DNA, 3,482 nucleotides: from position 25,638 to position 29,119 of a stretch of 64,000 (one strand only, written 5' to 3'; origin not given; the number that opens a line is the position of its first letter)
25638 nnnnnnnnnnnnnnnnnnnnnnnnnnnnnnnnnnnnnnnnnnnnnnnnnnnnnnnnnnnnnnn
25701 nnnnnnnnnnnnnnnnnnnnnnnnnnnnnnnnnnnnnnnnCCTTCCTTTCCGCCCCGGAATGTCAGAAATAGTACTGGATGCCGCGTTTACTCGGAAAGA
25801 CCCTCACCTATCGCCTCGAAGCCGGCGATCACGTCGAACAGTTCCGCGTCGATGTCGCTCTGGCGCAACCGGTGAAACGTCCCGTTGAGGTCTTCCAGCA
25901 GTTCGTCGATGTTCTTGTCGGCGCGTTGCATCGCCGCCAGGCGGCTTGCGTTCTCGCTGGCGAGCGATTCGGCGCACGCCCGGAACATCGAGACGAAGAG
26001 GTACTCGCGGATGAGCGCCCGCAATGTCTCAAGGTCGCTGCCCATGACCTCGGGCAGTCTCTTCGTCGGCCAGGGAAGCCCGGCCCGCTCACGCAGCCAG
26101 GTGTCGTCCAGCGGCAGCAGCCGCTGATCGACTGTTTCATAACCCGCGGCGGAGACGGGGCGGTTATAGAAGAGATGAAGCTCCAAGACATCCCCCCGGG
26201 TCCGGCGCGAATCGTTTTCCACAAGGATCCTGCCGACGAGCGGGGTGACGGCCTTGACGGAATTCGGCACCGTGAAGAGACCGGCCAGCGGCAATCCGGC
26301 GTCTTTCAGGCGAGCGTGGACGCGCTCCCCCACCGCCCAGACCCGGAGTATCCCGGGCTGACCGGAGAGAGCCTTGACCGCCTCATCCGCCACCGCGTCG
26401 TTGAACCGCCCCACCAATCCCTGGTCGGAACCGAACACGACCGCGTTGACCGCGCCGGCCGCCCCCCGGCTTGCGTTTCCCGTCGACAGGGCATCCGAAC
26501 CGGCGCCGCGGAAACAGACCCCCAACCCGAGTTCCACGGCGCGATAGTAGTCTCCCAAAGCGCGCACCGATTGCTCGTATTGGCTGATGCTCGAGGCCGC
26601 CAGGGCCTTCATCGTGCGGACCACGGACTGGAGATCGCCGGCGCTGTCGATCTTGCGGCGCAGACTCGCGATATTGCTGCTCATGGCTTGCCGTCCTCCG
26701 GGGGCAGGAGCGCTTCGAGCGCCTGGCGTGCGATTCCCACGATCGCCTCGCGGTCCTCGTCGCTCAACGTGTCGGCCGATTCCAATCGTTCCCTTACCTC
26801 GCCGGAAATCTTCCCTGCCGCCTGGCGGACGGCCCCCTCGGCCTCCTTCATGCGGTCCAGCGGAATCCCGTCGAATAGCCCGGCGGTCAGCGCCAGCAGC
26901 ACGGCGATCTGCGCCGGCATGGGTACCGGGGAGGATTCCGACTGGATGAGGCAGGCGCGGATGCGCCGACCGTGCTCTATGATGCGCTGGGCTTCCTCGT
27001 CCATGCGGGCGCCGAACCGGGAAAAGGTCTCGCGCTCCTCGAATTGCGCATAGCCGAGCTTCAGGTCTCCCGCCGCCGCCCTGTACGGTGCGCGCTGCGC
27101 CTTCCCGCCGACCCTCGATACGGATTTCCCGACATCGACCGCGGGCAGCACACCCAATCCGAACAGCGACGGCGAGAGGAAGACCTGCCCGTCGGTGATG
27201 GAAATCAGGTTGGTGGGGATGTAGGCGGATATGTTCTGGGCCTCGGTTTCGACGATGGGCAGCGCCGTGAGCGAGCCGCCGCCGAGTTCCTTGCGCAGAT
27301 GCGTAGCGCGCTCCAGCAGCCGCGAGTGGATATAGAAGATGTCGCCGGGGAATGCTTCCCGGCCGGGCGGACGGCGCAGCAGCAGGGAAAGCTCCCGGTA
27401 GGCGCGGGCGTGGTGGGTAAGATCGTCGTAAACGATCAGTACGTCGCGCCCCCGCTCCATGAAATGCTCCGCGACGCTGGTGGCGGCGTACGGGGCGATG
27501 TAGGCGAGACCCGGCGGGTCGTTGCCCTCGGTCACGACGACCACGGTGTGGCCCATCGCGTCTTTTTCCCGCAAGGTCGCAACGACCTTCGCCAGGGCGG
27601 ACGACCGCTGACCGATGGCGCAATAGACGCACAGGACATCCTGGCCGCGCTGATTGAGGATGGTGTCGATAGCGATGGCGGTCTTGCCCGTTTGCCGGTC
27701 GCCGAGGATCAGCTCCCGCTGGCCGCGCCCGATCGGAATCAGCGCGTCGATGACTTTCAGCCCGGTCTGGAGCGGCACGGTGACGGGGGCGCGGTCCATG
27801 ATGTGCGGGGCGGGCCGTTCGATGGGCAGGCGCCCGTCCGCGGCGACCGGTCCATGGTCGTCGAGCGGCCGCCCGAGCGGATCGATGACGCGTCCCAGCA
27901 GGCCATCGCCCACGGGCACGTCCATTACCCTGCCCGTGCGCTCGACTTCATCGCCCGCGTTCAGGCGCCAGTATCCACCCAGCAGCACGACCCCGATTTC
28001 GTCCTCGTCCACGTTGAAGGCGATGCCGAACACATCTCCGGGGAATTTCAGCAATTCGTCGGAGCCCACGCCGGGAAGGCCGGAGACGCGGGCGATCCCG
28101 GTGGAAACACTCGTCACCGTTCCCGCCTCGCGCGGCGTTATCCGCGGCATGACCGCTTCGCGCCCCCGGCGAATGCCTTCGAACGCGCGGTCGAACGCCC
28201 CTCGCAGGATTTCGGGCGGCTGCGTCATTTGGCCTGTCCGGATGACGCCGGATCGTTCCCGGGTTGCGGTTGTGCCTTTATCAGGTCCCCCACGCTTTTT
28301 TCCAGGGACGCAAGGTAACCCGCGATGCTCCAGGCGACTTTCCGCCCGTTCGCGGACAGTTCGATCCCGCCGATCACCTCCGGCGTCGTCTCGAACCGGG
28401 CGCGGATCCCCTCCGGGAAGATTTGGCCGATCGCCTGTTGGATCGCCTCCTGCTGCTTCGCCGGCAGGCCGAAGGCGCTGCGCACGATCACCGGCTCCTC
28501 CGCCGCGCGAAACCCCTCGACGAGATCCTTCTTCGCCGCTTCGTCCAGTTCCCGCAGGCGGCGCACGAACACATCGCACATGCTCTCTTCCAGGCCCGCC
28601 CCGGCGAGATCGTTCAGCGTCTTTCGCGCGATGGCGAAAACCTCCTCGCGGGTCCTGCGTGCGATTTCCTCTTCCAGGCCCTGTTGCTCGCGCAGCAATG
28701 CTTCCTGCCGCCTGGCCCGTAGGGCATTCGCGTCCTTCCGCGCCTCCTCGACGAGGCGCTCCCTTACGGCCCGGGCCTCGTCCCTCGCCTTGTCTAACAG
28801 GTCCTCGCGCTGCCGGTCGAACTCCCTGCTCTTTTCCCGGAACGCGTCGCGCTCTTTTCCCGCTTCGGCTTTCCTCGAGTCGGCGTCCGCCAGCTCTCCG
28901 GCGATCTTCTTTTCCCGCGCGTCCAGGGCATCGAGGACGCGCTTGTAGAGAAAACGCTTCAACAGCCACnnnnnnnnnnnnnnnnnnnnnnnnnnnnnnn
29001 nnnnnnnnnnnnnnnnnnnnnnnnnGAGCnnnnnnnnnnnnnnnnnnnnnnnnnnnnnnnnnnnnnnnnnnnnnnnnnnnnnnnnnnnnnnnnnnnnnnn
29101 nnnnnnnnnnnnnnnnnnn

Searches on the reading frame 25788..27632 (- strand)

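Call 48: search_protein_families(library=pfam, proteins=[window:25788-27632:-], max_evalue=0.00001)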
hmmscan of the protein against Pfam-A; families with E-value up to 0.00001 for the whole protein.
window:25788-27632:- (614 aa): 1 family
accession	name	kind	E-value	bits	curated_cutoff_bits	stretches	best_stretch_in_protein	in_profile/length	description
PF00231.24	ATP-synt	-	3e-52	178.6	39.9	1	321-608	2-285/285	ATP synthase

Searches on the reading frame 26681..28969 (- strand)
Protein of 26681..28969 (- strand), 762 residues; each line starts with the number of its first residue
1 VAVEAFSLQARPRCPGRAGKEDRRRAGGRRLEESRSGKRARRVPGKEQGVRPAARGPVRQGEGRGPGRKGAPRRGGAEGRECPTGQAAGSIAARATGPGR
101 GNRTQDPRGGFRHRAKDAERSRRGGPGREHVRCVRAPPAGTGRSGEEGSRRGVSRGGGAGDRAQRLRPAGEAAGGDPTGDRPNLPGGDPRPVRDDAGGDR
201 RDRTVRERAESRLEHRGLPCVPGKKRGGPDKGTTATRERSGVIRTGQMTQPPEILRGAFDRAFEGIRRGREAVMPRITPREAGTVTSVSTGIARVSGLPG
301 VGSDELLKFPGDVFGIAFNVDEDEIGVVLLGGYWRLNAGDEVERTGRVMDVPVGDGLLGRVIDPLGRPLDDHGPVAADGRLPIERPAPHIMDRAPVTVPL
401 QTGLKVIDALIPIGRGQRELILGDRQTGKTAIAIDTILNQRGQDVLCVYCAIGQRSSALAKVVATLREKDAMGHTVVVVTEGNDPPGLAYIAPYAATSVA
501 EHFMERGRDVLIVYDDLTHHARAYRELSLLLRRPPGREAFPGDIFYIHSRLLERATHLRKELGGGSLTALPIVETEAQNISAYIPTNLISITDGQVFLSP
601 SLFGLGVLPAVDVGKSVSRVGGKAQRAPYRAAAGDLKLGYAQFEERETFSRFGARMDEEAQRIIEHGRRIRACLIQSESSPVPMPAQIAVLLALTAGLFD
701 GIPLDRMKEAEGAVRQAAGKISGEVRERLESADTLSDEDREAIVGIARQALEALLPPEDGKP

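Call 48: search_protein_families(library=pfam, proteins=[window:26681-28969:-], max_evalue=0.00001)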
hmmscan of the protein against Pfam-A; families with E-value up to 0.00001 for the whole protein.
window:26681-28969:- (762 aa): 3 families
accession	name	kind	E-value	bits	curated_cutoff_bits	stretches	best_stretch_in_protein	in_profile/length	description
PF00006.31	ATP-synt_ab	-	5e-79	265.3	29.5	1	403-618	1-213/213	ATP synthase alpha/beta family, nucleotide-binding domain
PF00306.32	ATP-synt_ab_C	-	2.3e-27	96.2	27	1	625-749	1-125/126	ATP synthase alpha/beta chain, C terminal domain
PF02874.29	ATP-synt_ab_N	-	8.4e-08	33.1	20.9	1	281-346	4-69/69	ATP synthase alpha/beta family, beta-barrel domain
